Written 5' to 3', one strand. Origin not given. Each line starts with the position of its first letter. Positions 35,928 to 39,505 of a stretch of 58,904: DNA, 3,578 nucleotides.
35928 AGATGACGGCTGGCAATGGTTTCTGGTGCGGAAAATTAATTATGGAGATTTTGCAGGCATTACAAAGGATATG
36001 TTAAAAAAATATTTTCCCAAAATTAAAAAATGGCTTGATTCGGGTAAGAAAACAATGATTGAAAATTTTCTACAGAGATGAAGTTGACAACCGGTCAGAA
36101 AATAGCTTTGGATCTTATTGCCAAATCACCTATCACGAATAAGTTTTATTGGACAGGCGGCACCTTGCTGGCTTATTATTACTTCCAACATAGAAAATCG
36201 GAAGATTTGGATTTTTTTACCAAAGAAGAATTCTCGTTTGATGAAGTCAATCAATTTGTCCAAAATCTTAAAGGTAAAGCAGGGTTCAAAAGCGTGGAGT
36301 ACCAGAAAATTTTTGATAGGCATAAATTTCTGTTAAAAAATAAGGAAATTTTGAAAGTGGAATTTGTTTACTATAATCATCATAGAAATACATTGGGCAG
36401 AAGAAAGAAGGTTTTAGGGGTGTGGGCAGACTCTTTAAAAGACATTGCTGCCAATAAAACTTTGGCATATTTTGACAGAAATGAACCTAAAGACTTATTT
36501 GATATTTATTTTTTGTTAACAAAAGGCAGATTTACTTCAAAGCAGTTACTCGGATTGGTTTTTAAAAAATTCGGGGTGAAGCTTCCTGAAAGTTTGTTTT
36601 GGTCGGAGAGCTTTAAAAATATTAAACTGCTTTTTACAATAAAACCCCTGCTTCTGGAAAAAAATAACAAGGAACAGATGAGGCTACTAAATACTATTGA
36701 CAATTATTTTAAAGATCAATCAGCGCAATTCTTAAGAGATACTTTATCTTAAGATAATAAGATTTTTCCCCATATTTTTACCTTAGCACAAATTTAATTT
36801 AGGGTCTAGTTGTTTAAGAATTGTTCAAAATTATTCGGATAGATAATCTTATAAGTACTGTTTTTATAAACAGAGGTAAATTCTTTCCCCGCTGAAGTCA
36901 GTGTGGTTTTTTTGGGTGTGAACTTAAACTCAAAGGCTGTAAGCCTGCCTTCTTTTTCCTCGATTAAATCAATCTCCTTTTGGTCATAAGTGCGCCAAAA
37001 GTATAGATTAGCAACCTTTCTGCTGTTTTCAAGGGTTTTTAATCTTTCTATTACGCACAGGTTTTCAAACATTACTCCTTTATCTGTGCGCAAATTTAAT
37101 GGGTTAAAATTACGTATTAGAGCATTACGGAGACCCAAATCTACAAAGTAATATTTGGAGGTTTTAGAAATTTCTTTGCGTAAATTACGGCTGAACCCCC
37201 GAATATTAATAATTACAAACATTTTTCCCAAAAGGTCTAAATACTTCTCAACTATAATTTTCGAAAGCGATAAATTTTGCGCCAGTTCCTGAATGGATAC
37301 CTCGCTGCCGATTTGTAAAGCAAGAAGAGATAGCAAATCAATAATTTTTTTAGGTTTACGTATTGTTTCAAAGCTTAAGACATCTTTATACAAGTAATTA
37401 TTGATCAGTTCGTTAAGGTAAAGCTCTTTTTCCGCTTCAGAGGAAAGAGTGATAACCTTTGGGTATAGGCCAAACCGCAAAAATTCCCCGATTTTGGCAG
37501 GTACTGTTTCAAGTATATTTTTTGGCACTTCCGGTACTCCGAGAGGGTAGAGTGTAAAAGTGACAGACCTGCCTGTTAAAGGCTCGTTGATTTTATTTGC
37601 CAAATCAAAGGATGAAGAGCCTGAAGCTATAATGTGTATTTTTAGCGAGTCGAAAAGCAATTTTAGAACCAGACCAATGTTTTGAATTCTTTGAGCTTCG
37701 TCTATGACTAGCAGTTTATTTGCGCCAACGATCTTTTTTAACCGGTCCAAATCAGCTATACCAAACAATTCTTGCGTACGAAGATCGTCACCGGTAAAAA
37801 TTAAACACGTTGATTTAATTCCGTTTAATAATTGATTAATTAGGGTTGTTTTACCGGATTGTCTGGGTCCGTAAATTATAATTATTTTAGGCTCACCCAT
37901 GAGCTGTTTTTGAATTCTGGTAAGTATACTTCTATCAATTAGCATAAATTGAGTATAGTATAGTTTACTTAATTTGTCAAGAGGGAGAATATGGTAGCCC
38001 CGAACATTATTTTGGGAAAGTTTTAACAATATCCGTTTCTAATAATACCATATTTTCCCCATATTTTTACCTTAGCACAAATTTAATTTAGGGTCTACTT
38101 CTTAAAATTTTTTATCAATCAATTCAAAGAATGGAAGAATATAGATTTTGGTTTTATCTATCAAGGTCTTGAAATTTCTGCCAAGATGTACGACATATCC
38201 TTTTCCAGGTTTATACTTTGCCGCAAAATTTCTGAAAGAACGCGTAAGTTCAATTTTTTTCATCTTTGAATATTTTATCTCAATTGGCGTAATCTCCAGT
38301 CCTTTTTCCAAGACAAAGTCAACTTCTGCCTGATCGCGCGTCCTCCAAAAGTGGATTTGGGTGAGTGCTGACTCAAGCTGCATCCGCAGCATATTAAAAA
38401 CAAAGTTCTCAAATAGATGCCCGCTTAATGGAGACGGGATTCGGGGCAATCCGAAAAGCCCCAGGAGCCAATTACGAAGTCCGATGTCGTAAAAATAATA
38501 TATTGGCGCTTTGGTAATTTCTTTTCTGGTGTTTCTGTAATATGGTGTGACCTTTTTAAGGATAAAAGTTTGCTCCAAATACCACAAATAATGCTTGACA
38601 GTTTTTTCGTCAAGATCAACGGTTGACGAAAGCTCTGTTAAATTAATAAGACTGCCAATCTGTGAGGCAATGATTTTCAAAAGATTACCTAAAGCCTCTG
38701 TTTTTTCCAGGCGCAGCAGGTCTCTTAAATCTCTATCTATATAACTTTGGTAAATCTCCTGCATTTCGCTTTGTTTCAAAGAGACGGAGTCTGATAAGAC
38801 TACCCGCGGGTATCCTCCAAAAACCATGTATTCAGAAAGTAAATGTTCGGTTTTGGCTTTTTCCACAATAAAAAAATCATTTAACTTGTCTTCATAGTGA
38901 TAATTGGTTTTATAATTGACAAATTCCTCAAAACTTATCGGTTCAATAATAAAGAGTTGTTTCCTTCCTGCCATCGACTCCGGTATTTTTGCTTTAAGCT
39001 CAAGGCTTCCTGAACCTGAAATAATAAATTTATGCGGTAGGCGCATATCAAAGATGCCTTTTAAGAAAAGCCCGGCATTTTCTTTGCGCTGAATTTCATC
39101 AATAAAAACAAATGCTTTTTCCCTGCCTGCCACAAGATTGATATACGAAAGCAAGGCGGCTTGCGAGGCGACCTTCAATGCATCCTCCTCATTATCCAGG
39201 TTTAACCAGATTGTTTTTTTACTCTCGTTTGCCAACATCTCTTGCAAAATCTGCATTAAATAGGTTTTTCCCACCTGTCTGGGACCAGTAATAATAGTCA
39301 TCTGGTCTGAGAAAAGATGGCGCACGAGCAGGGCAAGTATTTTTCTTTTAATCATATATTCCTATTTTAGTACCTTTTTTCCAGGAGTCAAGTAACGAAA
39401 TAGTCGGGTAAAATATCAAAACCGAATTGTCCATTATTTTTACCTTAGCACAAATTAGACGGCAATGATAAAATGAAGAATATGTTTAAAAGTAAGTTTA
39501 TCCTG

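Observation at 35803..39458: Three gene cassettes delimited by four copies of the adhesin gene's own leader and start codon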

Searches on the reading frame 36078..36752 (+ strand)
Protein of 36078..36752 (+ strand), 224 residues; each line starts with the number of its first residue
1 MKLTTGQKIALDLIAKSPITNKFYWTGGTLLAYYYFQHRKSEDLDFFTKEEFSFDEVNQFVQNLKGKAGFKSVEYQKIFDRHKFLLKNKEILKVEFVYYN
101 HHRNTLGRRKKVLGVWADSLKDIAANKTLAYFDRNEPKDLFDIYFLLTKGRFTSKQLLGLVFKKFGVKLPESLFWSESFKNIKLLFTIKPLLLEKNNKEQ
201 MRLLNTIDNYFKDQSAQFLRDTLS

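Call 7: search_protein_families(library=pfam, proteins=[window:36078-36752:+], max_evalue=0.01)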
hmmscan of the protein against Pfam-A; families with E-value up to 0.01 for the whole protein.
window:36078-36752:+ (224 aa): 1 family
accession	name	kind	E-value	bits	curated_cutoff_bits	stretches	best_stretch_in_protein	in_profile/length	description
PF08843.17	AbiEii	-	1.8e-18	67.8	22.5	1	14-183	6-192/238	Nucleotidyl transferase AbiEii toxin, Type IV TA system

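Call 72: find_encoding_contigs(protein=window:36078-36752:+, flank=6000, max_places=8)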
Protein window:36078-36752:+ (224 aa): 4 contigs read that carry it; 3 places shown.
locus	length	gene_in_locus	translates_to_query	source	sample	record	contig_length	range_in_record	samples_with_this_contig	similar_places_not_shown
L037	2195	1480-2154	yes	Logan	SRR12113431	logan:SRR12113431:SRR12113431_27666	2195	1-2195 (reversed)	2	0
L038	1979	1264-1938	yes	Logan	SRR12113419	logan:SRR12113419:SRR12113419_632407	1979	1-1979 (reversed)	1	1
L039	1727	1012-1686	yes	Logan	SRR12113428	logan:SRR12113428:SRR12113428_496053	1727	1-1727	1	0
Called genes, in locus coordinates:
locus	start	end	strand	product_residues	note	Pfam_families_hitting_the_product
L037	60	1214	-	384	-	PF18895:T4SS_pilin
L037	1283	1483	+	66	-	-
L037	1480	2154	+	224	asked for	PF08843:AbiEii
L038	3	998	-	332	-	?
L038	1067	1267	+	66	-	-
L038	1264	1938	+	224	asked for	PF08843:AbiEii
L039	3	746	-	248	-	?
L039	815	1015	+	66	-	-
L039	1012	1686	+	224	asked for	PF08843:AbiEii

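Call 74: search_protein_families(library=padloc, proteins=[window:36078-36752:+], max_evalue=0.001)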
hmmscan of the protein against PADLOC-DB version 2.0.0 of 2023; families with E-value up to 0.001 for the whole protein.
window:36078-36752:+ (224 aa): 19 families
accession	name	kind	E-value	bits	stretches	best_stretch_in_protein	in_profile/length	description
PDLC02304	AbiEii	-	1.3e-13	49.5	2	11-65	31-85/260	AbiEii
PDLC02307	AbiEii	-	6.9e-13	46.9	1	21-149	21-147/219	AbiEii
PDLC02298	AbiEii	-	6e-12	43.4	1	20-156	25-169/220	AbiEii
PDLC02323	AbiEii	-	2.4e-10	38.4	2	8-77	26-89/248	AbiEii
PDLC02330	AbiEii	-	4.7e-10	37.6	1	11-150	15-162/219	AbiEii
PDLC02296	AbiEii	-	7.2e-10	36.5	1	12-66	35-89/282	AbiEii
PDLC02313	AbiEii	-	8.4e-10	36.6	1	9-71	30-94/254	AbiEii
PDLC02288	AbiEii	-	4.1e-08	30.5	1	11-63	41-94/294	AbiEii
PDLC02303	AbiEii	-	6.5e-08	30.3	1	121-156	156-191/249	AbiEii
PDLC02306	AbiEii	-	2.1e-07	28.9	1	8-66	25-84/280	AbiEii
PDLC02290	AbiEii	-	3.2e-07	28.2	1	119-220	132-240/290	AbiEii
PDLC02319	AbiEii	-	3.4e-07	28.2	1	9-65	4-60/241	AbiEii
PDLC02324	AbiEii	-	4e-06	24.8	1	12-198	16-207/231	AbiEii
PDLC02317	AbiEii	-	7.3e-06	23.2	0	65-159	120-217/396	AbiEii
PDLC02328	AbiEii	-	2e-05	22.6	1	25-149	17-144/203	AbiEii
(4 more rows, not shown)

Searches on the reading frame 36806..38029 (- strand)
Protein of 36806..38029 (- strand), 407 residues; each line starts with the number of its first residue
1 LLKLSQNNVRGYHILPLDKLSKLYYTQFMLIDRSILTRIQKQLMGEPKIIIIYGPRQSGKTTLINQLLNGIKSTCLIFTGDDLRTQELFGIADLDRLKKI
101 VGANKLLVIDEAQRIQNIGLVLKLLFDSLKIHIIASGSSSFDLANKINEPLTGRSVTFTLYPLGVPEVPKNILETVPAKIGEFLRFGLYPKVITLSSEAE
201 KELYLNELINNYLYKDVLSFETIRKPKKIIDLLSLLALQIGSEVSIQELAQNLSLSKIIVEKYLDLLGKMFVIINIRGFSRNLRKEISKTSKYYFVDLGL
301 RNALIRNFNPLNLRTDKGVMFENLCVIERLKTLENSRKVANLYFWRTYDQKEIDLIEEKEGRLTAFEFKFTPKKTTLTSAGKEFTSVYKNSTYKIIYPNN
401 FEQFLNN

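Call 7: search_protein_families(library=pfam, proteins=[window:36806-38029:-], max_evalue=0.01)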
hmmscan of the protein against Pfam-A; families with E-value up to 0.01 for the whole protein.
window:36806-38029:- (407 aa): 9 families
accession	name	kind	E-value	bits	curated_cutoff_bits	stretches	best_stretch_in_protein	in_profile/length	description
PF13635.12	DUF4143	-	2.4e-38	131.8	28.1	1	215-370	2-159/160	Domain of unknown function (DUF4143)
PF13173.12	AAA_14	-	4.8e-26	91.7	27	1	47-167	2-127/129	AAA domain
PF13401.12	AAA_22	-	2.9e-06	28.1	27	0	47-78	5-39/130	AAA domain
PF01637.24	ATPase_2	-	4.6e-06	27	33.2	1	39-93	11-67/225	ATPase domain predominantly from Archaea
PF13191.12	AAA_16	-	0.00038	21.4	32.6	1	39-75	16-52/167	AAA ATPase domain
PF00004.35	AAA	-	0.0036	18.2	21.2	1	50-115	1-69/131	ATPase family associated with various cellular activities (AAA)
PF09439.16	SRPRB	-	0.0038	17.1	25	0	48-73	4-29/178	Signal recognition particle receptor beta subunit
PF00931.28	NB-ARC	-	0.0056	16.4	23.5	1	36-72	5-43/248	NB-ARC domain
PF08279.18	HTH_11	-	0.0096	16.2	25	0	238-274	11-46/55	HTH domain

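Call 74: search_protein_families(library=padloc, proteins=[window:36806-37945:-], max_evalue=0.001)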
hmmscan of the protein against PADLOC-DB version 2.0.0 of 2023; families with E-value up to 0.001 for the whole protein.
window:36806-37945:- (379 aa): 9 families
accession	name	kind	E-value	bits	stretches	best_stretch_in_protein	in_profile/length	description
PDLC04789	PDC-S01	-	4e-136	452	1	1-377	1-373/375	-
PDLC04790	PDC-S01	-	1.3e-56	190.1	1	2-343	11-368/422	-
PDLC04787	PDC-S01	-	6.9e-48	161.5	1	2-344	10-359/412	-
PDLC04791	PDC-S01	-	6e-38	128.5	1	3-376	2-385/395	-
PDLC04788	PDC-S01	-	6.6e-15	53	2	3-136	2-146/448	-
PDLC04786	PDC-S01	-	6.1e-14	49.6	2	18-137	19-150/439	-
PDLC04792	PDC-S01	-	1.1e-09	35.4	1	3-111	2-122/452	-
PDLC04140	mad8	-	0.00018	19.2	1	17-113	25-100/314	mads_8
PDLC04984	PDC-S27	-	0.00018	18.5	0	17-42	21-46/474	-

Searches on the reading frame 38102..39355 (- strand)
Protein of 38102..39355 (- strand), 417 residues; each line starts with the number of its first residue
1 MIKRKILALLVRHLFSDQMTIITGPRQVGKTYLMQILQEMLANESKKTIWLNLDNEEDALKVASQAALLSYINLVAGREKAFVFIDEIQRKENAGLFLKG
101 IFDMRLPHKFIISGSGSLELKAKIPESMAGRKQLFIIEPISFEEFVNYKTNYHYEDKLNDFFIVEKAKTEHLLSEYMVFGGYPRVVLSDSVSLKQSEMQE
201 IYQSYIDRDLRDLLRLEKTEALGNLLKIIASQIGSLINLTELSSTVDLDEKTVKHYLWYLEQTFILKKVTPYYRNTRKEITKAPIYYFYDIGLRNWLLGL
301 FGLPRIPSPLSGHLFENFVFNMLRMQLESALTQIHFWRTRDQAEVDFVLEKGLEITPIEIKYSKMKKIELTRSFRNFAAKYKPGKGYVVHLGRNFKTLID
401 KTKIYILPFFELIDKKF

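Call 7: search_protein_families(library=pfam, proteins=[window:38102-39355:-], max_evalue=0.01)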
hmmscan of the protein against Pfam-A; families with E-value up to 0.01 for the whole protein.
window:38102-39355:- (417 aa): 6 families
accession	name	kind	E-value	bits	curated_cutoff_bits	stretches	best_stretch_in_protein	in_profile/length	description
PF13635.12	DUF4143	-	8.1e-45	152.9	28.1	1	207-363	1-160/160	Domain of unknown function (DUF4143)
PF13173.12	AAA_14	-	1.4e-28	99.9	27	1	17-145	2-128/129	AAA domain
PF07728.20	AAA_5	-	8e-05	23.1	22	1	21-92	3-79/139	AAA domain (dynein-related subfamily)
PF13401.12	AAA_22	-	0.00081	20.1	27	1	16-62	4-50/130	AAA domain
PF13175.12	AAA_15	-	0.0021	18.2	32.1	1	15-160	21-113/374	AAA ATPase domain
PF20720.3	nSTAND3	-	0.0073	16.5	27.2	0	11-64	11-62/155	Novel STAND NTPase 3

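Call 50: find_encoding_contigs(protein=window:38102-39355:-, flank=6000, max_places=6)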
Protein window:38102-39355:- (417 aa): 2 contigs read that carry it; 2 places shown.
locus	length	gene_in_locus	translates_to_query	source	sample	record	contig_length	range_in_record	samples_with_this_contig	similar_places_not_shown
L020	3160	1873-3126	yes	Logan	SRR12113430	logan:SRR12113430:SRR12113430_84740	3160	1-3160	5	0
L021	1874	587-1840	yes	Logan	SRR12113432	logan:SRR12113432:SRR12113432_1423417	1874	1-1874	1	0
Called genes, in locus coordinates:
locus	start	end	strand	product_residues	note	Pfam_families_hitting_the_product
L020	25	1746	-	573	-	PF08486:SpoIID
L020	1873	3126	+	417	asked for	PF13173:AAA_14, PF13635:DUF4143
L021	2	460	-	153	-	?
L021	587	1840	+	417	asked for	PF13173:AAA_14, PF13635:DUF4143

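Call 55: find_homologous_proteins(query=window:38102-39355:-, max_evalue=1e-60)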
Query window:38102-39355:- (417 aa): 3887 proteins with E <= 1e-60 among 8000 candidates; the best 120 are listed.
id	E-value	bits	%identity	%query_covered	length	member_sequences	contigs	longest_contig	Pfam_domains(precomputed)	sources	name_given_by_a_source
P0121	1.2e-271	918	100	100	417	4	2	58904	PF13173.13,PF13635.13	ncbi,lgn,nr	ncbi:ATP-binding protein [Candidatus Daviesbacteria bacterium]|nr:ATP-binding protein [Candidatus Da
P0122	5.9e-244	827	88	100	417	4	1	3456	PF13173.13,PF13635.13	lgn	-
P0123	8.6e-212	721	76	99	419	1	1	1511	PF13173.13,PF13635.13,PF01637.25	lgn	-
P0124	1.2e-207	708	75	100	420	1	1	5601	PF13173.13,PF13635.13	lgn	-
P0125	2.0e-207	707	74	100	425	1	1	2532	PF13173.13,PF13635.13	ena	-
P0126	2.7e-207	706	74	100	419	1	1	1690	PF13173.13,PF13635.13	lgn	-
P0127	4.4e-207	706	74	100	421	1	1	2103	PF13173.13,PF13635.13,PF01637.25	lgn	-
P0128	7.3e-207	705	74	100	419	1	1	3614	PF13173.13,PF13635.13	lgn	-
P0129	9.2e-207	705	73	100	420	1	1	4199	PF13173.13,PF13635.13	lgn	-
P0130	1.6e-206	704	75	99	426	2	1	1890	PF13173.13,PF13635.13,PF01637.25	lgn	-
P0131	1.7e-205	701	74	100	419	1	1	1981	PF13173.13,PF13635.13,PF20720.4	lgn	-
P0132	2.0e-205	700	73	100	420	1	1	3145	PF13173.13,PF13635.13,PF13401.13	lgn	-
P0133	3.5e-205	700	75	100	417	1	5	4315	PF13173.13,PF13635.13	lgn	-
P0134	6.5e-205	699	74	100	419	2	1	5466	PF13173.13,PF13635.13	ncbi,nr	ncbi:MAG: ATP-binding protein [Candidatus Curtissbacteria bacterium]|nr:ATP-binding protein [Candida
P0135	8.4e-205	698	74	100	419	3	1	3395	PF13173.13,PF13635.13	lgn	-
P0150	1.0e-199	682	73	99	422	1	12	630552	PF13173.13,PF13635.13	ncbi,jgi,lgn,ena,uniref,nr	ncbi:MAG: hypothetical protein UU73_C0002G0102 [Candidatus Daviesbacteria bacterium GW2011_GWA1_41_6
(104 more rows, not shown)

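Call 56: find_encoding_contigs(protein=P0150, flank=4000, max_places=6)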
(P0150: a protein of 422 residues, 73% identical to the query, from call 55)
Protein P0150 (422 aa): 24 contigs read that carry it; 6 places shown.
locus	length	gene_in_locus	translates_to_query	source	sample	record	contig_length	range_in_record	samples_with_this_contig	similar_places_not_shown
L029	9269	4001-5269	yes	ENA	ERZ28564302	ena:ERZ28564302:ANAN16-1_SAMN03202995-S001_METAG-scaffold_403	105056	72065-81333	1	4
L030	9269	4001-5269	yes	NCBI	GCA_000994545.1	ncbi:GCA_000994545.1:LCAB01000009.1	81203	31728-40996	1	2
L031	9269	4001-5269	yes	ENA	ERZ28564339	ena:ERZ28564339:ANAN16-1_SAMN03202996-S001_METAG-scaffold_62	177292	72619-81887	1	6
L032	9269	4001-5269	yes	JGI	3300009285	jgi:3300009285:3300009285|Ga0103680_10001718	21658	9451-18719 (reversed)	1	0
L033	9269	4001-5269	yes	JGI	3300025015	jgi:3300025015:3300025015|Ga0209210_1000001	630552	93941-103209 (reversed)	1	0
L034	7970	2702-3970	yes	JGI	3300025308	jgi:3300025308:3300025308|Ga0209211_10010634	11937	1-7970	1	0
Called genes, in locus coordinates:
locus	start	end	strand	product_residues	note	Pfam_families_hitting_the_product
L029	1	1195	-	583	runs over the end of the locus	PF01935:DUF87, PF12846:AAA_10, PF19044:P-loop_TraG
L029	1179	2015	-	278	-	-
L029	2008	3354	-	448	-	PF12666:PrgI (weak), PF13620:CarboxypepD_reg (weak)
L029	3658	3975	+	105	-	-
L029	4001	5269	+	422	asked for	PF13173:AAA_14, PF13635:DUF4143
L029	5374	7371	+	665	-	-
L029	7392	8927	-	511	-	-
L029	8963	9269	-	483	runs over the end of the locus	-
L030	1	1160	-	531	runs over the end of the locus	PF01935:DUF87, PF12846:AAA_10, PF19044:P-loop_TraG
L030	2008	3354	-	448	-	PF12666:PrgI (weak), PF13620:CarboxypepD_reg (weak)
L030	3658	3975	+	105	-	-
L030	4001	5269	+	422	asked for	PF13173:AAA_14, PF13635:DUF4143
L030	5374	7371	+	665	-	-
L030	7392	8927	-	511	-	-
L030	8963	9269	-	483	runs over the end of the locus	-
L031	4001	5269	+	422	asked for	PF13173:AAA_14, PF13635:DUF4143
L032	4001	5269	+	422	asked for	PF13173:AAA_14, PF13635:DUF4143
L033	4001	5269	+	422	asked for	PF13173:AAA_14, PF13635:DUF4143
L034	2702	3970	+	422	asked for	PF13173:AAA_14, PF13635:DUF4143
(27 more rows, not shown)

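Call 74: search_protein_families(library=padloc, proteins=[window:38102-39355:-], max_evalue=0.001)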
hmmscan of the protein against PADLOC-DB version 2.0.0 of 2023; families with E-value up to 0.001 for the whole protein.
window:38102-39355:- (417 aa): 10 families
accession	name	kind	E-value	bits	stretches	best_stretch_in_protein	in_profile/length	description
PDLC04789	PDC-S01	-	9.8e-90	299.3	1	1-384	1-359/375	-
PDLC04790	PDC-S01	-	9.8e-68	226.8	1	1-413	11-418/422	-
PDLC04787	PDC-S01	-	2.9e-57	192.4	1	1-411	10-404/412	-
PDLC04788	PDC-S01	-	6.5e-40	135.4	1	1-385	1-402/448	-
PDLC04791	PDC-S01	-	6e-35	118.7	1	1-389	1-375/395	-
PDLC04786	PDC-S01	-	4e-32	109.5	1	20-410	23-427/439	-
PDLC04792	PDC-S01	-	9e-25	85.2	2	1-203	1-217/452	-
PDLC01903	CARF4--CARF_PDDEXK_TM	-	3.9e-07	27.8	1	234-381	210-335/380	-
PDLC01887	CARF4--CARF_PDDEXK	-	0.00086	16.9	0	315-366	163-213/285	-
PDLC04140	mad8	-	0.00091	16.8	0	16-227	26-144/314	mads_8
